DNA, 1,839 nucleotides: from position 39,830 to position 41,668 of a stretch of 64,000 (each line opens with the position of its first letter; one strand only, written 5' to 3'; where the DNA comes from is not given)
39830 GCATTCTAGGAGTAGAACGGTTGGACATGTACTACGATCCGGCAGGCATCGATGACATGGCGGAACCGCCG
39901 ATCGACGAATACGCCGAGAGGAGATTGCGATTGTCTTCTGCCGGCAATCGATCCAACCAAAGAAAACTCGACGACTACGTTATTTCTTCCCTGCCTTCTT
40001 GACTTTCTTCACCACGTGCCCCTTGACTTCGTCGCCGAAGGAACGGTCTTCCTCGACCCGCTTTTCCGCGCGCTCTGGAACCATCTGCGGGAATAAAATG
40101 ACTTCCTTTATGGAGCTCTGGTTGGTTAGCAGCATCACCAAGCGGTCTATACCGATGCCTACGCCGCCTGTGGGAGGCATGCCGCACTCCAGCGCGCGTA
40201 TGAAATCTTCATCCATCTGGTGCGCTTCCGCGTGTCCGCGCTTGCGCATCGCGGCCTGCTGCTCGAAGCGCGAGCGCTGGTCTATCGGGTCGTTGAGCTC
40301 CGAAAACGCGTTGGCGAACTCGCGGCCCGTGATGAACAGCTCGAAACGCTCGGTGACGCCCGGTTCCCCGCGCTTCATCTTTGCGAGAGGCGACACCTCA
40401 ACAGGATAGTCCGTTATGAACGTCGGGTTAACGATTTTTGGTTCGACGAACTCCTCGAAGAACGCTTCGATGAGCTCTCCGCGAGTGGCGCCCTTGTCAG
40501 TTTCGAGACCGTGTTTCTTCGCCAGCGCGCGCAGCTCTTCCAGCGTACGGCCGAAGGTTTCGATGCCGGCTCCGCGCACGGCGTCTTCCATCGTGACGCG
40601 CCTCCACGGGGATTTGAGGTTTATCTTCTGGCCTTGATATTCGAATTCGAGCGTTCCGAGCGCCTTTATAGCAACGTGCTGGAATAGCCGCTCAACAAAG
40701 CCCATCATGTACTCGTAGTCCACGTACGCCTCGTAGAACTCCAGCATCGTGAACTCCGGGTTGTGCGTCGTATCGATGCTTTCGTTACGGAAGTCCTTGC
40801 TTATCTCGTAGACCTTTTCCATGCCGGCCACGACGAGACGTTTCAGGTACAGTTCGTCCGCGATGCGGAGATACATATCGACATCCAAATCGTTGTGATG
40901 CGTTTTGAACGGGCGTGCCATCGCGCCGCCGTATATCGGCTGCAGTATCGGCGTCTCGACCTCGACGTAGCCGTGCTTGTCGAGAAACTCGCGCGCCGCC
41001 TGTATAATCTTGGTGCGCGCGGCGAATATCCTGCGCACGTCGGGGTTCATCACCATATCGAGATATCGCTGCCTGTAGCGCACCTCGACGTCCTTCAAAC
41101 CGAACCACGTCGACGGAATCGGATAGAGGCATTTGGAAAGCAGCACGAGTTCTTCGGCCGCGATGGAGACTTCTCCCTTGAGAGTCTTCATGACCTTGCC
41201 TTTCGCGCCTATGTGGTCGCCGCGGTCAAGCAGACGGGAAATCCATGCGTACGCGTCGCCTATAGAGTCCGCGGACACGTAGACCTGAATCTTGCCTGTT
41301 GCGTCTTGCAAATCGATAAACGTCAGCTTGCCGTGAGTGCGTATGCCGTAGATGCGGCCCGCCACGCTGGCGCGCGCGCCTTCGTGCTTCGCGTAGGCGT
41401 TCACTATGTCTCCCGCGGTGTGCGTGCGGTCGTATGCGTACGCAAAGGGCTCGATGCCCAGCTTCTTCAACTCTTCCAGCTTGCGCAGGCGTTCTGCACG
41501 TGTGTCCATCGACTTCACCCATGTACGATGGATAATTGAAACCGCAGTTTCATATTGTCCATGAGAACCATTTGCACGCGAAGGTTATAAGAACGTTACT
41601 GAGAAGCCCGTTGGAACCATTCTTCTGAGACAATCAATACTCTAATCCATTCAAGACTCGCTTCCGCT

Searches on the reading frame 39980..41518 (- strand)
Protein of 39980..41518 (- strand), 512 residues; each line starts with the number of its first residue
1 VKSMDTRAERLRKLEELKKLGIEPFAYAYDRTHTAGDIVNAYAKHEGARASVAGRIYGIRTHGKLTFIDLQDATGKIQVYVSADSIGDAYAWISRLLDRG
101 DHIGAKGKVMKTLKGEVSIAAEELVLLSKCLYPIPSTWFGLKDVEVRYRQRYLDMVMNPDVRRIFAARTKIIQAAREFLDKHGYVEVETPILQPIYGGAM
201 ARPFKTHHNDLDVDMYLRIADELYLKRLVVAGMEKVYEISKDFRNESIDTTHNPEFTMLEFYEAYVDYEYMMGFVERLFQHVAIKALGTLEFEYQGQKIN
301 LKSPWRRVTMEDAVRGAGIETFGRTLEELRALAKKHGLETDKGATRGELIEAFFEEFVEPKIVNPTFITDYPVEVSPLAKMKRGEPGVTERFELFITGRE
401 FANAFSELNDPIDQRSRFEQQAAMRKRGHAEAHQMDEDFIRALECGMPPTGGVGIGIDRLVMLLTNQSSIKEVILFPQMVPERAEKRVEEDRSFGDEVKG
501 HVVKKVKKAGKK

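Call 9: find_encoding_contigs(protein=window:39980-41518:-, flank=3000, max_places=10)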
Protein window:39980-41518:- (512 aa): no gene with exactly this product is on record in the collection.

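Call 11: search_protein_families(library=ncbifam, proteins=[window:39980-41518:-])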
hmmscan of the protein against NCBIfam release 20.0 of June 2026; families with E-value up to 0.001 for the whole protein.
window:39980-41518:- (512 aa): 19 families
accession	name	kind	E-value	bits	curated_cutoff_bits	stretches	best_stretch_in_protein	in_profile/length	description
NF001756.1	PRK00484.1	subfamily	6.8e-205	681.3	468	1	6-481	3-487/488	lysine--tRNA ligase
TIGR00499.1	lysS_bact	equivalog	1.9e-191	637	427.6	1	5-482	4-495/496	lysine--tRNA ligase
NF002821.0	PRK02983.1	equivalog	5.7e-168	561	742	1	8-482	623-1101/1102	bifunctional lysylphosphatidylglycerol synthetase/lysine--tRNA ligase LysX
NF009101.0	PRK12445.1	subfamily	1.2e-140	469.4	1026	1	9-482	21-504/505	lysine--tRNA ligase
TIGR00462.1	genX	equivalog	8.7e-79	265.1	286.9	1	167-476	3-304/304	EF-P lysine aminoacylase EpmA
NF006828.0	PRK09350.1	equivalog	1.7e-68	231.3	264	1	164-477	15-321/325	elongation factor P--(R)-beta-lysine ligase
NF003483.0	PRK05159.1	equivalog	5e-46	157.5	353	1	43-478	13-431/438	aspartate--tRNA(Asn) ligase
NF001750.0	PRK00476.1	equivalog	2.2e-43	148.4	443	2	31-314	5-283/590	aspartate--tRNA ligase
TIGR00458.1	aspS_nondisc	equivalog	2.8e-43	148.5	368.4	1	44-478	9-421/428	aspartate--tRNA(Asn) ligase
TIGR00459.1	aspS_bact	equivalog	3e-43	148.1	373.85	2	32-318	4-282/586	aspartate--tRNA ligase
NF009460.0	PRK12820.1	equivalog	1.3e-32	112.8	1379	2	145-289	154-295/723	bifunctional aspartyl-tRNA synthetase/aspartyl/glutamyl-tRNA amidotransferase subunit C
NF003037.0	PRK03932.1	equivalog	2.1e-28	99.5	414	1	43-480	12-446/451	asparagine--tRNA ligase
TIGR00457.1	asnS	equivalog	1.5e-25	89.9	342.6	1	37-481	6-450/455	asparagine--tRNA ligase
NF005052.0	PRK06462.1-1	equivalog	3e-22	79.1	368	1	153-479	37-346/353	asparagine synthetase A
NF005054.0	PRK06462.1-4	equivalog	5.7e-16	58.5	309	1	155-318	15-190/318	asparagine synthetase A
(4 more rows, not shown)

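Call 12: find_homologous_proteins(query=window:39980-41518:-, max_evalue=1e-30)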
Query window:39980-41518:- (512 aa): 8000 proteins with E <= 1e-30 among 8000 candidates; the best 120 are listed.
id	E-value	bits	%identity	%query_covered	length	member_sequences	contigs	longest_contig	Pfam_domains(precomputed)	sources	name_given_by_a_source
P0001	0.0e+0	1147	100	99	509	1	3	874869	PF01336.32,PF00152.26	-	-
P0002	4.5e-257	872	76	98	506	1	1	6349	PF01409.26,PF01336.32,PF00152.26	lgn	-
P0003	1.0e-177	610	57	92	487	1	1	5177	PF01336.32,PF00152.26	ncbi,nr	ncbi:MAG: lysine--tRNA ligase [Thermosediminibacteraceae bacterium]|nr:lysine--tRNA ligase [Thermose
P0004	1.2e-177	610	58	92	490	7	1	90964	PF01336.32,PF00152.26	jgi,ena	jgi:lysyl-tRNA synthetase class 2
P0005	1.5e-177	609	58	92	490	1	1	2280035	PF01336.32,PF00152.26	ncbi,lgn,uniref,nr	ncbi:lysine--tRNA ligase [Thermosediminibacter oceani]|uniref:Lysine--tRNA ligase n=1 Tax=Thermosedi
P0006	3.3e-176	605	57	93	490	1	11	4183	PF01336.32,PF00152.26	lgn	-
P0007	3.4e-176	605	57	93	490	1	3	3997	PF01336.32,PF00152.26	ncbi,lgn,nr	ncbi:MAG: lysine--tRNA ligase [Bacillota bacterium]|nr:MAG: lysine--tRNA ligase [Bacillota bacterium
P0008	3.4e-176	605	57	93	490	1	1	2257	PF01336.32,PF00152.26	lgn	-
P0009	9.3e-176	603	57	92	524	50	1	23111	PF01336.32,PF00152.26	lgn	-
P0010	4.2e-174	598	56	92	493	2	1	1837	PF01336.32,PF00152.26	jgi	jgi:lysyl-tRNA synthetase class 2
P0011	8.8e-174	597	56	92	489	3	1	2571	PF01336.32,PF00152.26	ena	-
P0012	1.4e-173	596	55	93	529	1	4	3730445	PF01336.32,PF00152.26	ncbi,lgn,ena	-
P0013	1.9e-173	596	55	93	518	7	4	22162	PF01336.32,PF00152.26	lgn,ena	-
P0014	3.1e-173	595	56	92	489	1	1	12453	PF01336.32,PF00152.26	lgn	-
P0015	4.0e-173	595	56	93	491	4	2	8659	PF01336.32,PF00152.26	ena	-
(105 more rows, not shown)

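Call 13: find_encoding_contigs(protein=P0001, flank=3000, max_places=10)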
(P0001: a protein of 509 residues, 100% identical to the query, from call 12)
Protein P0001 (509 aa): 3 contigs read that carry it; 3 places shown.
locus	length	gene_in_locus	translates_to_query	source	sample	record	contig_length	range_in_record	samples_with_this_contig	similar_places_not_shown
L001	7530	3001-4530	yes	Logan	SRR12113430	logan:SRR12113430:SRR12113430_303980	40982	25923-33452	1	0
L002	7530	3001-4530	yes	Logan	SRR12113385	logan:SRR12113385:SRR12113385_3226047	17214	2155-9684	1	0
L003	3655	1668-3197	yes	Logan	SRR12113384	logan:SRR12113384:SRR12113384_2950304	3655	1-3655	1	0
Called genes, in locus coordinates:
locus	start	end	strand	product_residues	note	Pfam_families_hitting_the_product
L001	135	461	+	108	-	-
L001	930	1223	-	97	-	PF00833:Ribosomal_S17e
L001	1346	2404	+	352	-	PF21572:Nop5_56-rel_N_Arc, PF01798:Nop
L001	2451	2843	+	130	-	-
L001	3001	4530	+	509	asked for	PF01336:tRNA_anti-codon, PF00152:tRNA-synt_2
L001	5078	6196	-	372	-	PF06849:DUF1246, PF06973:DUF1297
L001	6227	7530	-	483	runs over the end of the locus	PF00206:Lyase_1, PF10415:FumaraseC_C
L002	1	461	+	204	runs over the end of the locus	-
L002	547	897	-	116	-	-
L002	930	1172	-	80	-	PF00833:Ribosomal_S17e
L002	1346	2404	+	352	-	PF21572:Nop5_56-rel_N_Arc, PF01798:Nop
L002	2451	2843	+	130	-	-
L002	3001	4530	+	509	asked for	PF01336:tRNA_anti-codon, PF00152:tRNA-synt_2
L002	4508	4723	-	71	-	-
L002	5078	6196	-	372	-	PF06849:DUF1246, PF06973:DUF1297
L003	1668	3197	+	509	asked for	PF01336:tRNA_anti-codon, PF00152:tRNA-synt_2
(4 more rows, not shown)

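Call 14: find_encoding_contigs(protein=P0002, flank=10000, max_places=10)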
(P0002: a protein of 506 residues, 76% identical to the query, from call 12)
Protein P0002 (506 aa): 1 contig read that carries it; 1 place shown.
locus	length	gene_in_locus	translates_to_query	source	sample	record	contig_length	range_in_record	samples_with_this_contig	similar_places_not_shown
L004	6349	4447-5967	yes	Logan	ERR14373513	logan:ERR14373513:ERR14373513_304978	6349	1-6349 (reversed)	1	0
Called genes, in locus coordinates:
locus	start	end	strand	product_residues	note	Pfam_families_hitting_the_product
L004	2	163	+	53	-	?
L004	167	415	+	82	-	PF05016:ParE_toxin (weak)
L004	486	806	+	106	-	PF03079:ARD (faint), PF07883:Cupin_2, PF02311:AraC_binding (weak)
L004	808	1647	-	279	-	PF14321:DUF4382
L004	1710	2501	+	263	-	PF00696:AA_kinase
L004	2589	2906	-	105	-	-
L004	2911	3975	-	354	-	PF21572:Nop5_56-rel_N_Arc, PF01798:Nop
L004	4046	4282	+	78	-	PF00833:Ribosomal_S17e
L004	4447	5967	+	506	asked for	PF01336:tRNA_anti-codon, PF00152:tRNA-synt_2, PF01409:tRNA-synt_2d (faint)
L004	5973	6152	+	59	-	PF09723:Zn_ribbon_8 (faint)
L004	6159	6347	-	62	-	?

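Call 17: find_homologous_proteins(query=L001:1346-2404:+, max_evalue=1e-20)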
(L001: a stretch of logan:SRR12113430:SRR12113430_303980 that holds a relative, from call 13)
Query L001:1346-2404:+ (352 aa): 2925 proteins with E <= 1e-20 among 8000 candidates; the best 120 are listed.
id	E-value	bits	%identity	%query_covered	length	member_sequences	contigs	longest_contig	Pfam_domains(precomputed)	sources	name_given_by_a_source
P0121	2.6e-225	765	100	100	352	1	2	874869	PF01798.24,PF21572.3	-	-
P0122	5.4e-160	550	70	100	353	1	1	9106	PF01798.24,PF21572.3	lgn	-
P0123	8.4e-153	527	66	99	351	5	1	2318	PF01798.24,PF21572.3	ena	-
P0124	2.4e-150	518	68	100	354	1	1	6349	PF01798.24,PF21572.3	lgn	-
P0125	2.2e-148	512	66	98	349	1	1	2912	PF01798.24,PF21572.3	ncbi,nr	ncbi:MAG: hypothetical protein HY366_01220, partial [Candidatus Aenigmarchaeota archaeon]|nr:hypothe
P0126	6.5e-117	409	55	94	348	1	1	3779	PF01798.24,PF21572.3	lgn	-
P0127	5.5e-107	376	49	99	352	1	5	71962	PF01798.24,PF21572.3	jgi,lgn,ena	-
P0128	3.7e-104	367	51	99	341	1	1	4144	PF01798.24,PF21572.3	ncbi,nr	ncbi:MAG: hypothetical protein J7L45_02330 [Candidatus Aenigmarchaeota archaeon]|nr:hypothetical pro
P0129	2.2e-103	364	49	99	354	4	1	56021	PF01798.24,PF21572.3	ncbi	-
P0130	4.3e-102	360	50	99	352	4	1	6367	PF01798.24,PF21572.3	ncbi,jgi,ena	-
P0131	2.4e-101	357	50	93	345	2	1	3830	PF01798.24,PF21572.3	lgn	-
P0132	4.3e-101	357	48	99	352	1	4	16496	PF01798.24,PF21572.3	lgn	-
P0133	4.7e-101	357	49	99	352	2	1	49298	PF01798.24,PF21572.3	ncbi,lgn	-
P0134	2.7e-100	354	50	99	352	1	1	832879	PF01798.24,PF21572.3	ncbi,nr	ncbi:MAG: hypothetical protein JSV92_02195 [archaeon]|nr:MAG: hypothetical protein JSV92_02195 [arch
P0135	2.8e-99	351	48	99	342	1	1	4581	PF01798.24,PF21572.3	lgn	-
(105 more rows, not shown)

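Call 18: find_encoding_contigs(protein=P0122, flank=10000, max_places=5)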
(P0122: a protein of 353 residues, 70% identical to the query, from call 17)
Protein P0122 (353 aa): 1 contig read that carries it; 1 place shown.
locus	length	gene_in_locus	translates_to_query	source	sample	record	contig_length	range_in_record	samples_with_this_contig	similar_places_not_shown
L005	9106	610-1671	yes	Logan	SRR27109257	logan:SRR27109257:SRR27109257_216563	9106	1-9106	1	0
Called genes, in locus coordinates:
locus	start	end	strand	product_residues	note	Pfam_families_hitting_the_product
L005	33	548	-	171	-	-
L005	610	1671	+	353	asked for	PF21572:Nop5_56-rel_N_Arc, PF01798:Nop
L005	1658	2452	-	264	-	PF00696:AA_kinase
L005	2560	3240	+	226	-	-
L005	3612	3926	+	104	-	-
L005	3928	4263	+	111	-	-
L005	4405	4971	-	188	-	PF00293:NUDIX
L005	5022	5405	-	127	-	-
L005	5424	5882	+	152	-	-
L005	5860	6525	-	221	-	-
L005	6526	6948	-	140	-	-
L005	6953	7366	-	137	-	-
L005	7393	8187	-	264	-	-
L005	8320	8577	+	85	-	PF26688:RHH_12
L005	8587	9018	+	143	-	PF10130:PIN_2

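Call 19: find_encoding_contigs(protein=P0125, flank=10000, max_places=5)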
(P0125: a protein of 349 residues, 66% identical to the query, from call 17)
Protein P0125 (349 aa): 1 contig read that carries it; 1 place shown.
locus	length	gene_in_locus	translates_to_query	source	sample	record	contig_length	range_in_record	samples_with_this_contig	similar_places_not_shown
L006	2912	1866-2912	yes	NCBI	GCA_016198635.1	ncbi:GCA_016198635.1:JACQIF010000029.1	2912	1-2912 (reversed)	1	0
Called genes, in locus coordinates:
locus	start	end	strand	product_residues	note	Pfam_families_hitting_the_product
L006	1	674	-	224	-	?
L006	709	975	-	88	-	-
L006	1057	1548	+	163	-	PF04307:YdjM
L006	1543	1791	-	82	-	PF00833:Ribosomal_S17e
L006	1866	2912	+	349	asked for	PF21572:Nop5_56-rel_N_Arc, PF01798:Nop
